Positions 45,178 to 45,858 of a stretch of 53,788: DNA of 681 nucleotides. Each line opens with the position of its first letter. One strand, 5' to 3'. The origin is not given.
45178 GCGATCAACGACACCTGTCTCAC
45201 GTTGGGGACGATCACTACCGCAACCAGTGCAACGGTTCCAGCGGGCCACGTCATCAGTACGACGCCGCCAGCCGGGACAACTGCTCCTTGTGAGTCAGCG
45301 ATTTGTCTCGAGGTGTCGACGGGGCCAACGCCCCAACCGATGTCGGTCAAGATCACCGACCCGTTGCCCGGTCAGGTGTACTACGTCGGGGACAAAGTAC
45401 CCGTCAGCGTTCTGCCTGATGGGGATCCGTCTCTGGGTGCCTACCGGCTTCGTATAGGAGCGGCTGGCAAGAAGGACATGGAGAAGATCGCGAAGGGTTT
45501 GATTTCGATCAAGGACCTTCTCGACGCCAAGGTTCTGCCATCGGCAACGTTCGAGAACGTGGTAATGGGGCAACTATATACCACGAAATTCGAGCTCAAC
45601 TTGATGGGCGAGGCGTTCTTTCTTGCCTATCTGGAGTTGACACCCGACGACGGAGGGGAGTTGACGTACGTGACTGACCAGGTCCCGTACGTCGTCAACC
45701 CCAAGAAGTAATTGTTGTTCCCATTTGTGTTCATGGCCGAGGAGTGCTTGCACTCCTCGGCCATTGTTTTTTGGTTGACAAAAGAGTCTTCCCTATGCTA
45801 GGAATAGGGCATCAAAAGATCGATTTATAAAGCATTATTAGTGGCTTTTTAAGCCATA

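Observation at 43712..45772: Compositionally foreign, G+C-rich lipoprotein gene combining PKD, two PASTA domains and (Gly-Glu)n linkers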

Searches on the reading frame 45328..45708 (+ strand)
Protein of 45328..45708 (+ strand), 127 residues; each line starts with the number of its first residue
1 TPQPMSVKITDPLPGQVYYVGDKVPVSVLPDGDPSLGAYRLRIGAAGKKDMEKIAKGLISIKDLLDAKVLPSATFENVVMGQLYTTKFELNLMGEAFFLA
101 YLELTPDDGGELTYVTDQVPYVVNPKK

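Call 58: search_protein_representatives(protein=window:45328-45708:+)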
Query: 127 residues. Proteins with E-value up to 0.001 (for the whole library): 13; up to 1e-10: 5; up to 1e-30: 0. The best 13 are listed.
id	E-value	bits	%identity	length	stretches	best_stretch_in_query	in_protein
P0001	1.4e-29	119.0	66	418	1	4-122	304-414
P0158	9.0e-14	67.9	44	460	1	2-125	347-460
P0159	9.3e-13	64.6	48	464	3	4-43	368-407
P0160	8.7e-12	61.5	45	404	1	4-123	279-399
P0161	1.4e-11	60.8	45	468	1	4-123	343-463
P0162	4.0e-09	52.9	53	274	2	2-45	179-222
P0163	1.5e-07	47.8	41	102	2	2-51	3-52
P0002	1.9e-07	47.5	38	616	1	2-123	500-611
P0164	6.0e-07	45.9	50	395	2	2-43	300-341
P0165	1.4e-04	38.2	41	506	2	2-58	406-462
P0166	1.7e-04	37.9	-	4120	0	-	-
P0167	2.4e-04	37.5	30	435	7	39-98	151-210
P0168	4.5e-04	36.6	44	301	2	4-43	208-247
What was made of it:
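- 45328..45708 (+): Family-specific C-domain (residues 481-607): Ig-like beta-sandwich with a two-helix insertion ('long' allele class). Only 13 relatives among 1.84 billion representatives (call 58).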

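Call 80: predict_structure(alignment_id=A6)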
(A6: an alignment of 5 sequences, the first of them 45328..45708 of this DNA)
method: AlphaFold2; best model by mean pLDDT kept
length: 127 residues; sequences in the alignment: 5
mean_pLDDT: 93.1   pTM: 0.86
mean pLDDT of the five models: 93.1, 91.9, 91.7, 91.1, 90.6
residues with pLDDT >= 90: 102; 70-90: 23; 50-70: 2; < 50: 0
segments of 3 or more residues with pLDDT < 50: none
pLDDT, mean of each block of 10 residues (from residue 1): 88 96 98 93 95 93 86 95 97 95 91 95 91
secondary structure, 60 per line:
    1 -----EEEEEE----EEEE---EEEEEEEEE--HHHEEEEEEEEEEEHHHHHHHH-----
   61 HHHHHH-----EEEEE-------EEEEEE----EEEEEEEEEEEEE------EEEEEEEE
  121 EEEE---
elements in order: E6-11 E16-19 E23-31 E37-47 H48-55 H61-66 E72-76 E84-89 E94-106 E113-124
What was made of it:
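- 45328..45708 (+): AF2 pLDDT 93, pTM 0.86 (call 80).
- C-domain pLDDT is 93 (call 80).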

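Call 83: fold_search(model_id=the predicted structure, library=pdb)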
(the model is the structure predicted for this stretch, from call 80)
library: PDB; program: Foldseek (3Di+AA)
matches with E <= 10: 1999; with E <= 0.001: 7
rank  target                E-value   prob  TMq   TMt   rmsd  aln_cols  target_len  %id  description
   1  8yjb_G                2.8e-04  1.00  0.45  0.09   5.9       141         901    8  Cryo-EM structure of the human DSS1-INTAC complex (released 2025-03-05)
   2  4r7x_A                2.8e-04  1.00  0.40  0.36  10.3       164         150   10  Crystal structure of N-lobe of human ARRDC3(1-180) (released 2014-10-01)
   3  8gul_A                2.9e-04  1.00  0.51  0.17   4.5       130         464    6  Chitin-active AA10 LPMO (GbpA) complexed with Cu(II) from Vibrio campbellii (released 2023-06-21)
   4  4r7x_B                3.3e-04  1.00  0.43  0.38  11.0       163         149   13  Crystal structure of N-lobe of human ARRDC3(1-180) (released 2014-10-01)
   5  2xwx_A                3.9e-04  1.00  0.54  0.21   4.1       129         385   11  Vibrio cholerae colonization factor GbpA crystal structure (released 2011-11-16)
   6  7pks_g                4.3e-04  1.00  0.49  0.10   5.4       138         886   11  Structural basis of Integrator-mediated transcription regulation (released 2021-12-08)
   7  9kvu                  4.6e-04  1.00  0.54  0.70   3.8       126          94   13  Structure of B1 domain in the bifunctional enzyme CelAly (released 2026-03-18)
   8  3pdg                  1.2e-03  1.00  0.49  0.65   4.1       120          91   14  Structures of Clostridium thermocellum CbhA fibronectin(III)-like modules (released 2011-11-23)
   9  2dpk                  1.2e-03  1.00  0.45  0.46   5.5       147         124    6  The Crystal Structure of the Primary Ca2+ Sensor of the Na+/Ca2+ Exchanger (released 2006-06-13)
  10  7ycx_G                1.3e-03  1.00  0.48  0.09   6.8       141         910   11  The structure of INTAC-PEC complex (released 2023-03-15)
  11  8rc4_g                1.7e-03  1.00  0.47  0.09   5.4       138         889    8  Structure of Integrator-PP2A complex (released 2024-02-07)
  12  3pdd                  2.2e-03  1.00  0.49  0.35   4.1       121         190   14  Structures of Clostridium thermocellum CbhA fibronectin(III)-like modules (released 2011-11-23)
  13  4ph8_A                2.4e-03  1.00  0.47  0.42   6.7       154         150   11  Crystal structure of AggA, the major subunit of aggregative adherence fimbriae type I (AAF/I) from the Escherichia col (released 2014-10-01)
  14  3gin_B                3.2e-03  1.00  0.46  0.49   5.7       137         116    7  Crystal structure of E454K-CBD1 (released 2009-04-21)
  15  8eok_G                3.4e-03  1.00  0.51  0.13   5.0       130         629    8  Structure of the C3bB proconvertase in complex with lufaxin and factor Xa (released 2023-08-30)
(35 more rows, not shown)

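Call 97: fold_search(model_id=the predicted structure, library=viral)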
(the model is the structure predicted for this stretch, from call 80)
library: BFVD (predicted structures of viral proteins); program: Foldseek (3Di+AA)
matches with E <= 10: 997; with E <= 0.001: 10
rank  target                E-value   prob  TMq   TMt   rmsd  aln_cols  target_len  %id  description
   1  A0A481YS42            1.2e-04  1.00  0.57  0.50   7.8       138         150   11  Uncharacterized protein [Marseillevirus LCMAC101]
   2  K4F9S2                1.4e-04  1.00  0.48  0.33   5.3       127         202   17  Ig-like domain-containing protein [Cronobacter phage vB_CsaP_GAP52]
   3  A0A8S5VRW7            3.8e-04  1.00  0.55  0.12   4.5       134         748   11  (no name in the UniProt tables at hand)
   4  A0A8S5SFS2            5.3e-04  1.00  0.51  0.26   4.8       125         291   14  Oligo alginate lyase [Myoviridae sp. ctyhJ29]
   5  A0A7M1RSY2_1          5.6e-04  1.00  0.52  0.07   6.6       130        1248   13  Spore coat protein-like protein [uncultured phage cr124_1]
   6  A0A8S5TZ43            5.6e-04  1.00  0.41  0.19   7.9       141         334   12  Uncharacterized protein [Siphoviridae sp. ctnPP24]
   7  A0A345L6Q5            5.9e-04  1.00  0.51  0.18   4.6       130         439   13  Uncharacterized protein [Serratia phage Scapp]
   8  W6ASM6                7.0e-04  1.00  0.59  0.53   2.9       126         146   13  Putative split head outer capsid protein [Enterobacter phage PG7]
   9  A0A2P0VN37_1          8.7e-04  1.00  0.59  0.12   4.0       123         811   11  Concanavalin A-like lectin/glucanase domain-containing protein [Tetraselmis virus 1]
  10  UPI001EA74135         9.2e-04  1.00  0.43  0.23   4.9       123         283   12  (no name look-up for this kind of identifier)
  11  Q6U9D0                1.0e-03  1.00  0.57  0.42   5.1       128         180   12  Head outer capsid protein [Aeromonas phage 44RR2.8t]
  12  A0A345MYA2            1.0e-03  1.00  0.42  0.16   5.4       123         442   14  (no name in the UniProt tables at hand)
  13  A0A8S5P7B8            1.2e-03  1.00  0.45  0.16   5.0       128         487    9  Fibronectin type-III domain-containing protein [Siphoviridae sp. ctsUY14]
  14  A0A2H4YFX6            1.4e-03  1.00  0.61  0.79   2.8       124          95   10  Head outer capsid protein [Citrobacter phage CF1 ERZ-2017]
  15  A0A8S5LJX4            1.4e-03  1.00  0.52  0.23   4.5       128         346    8  Contactin-4 [Siphoviridae sp. ct3o911]
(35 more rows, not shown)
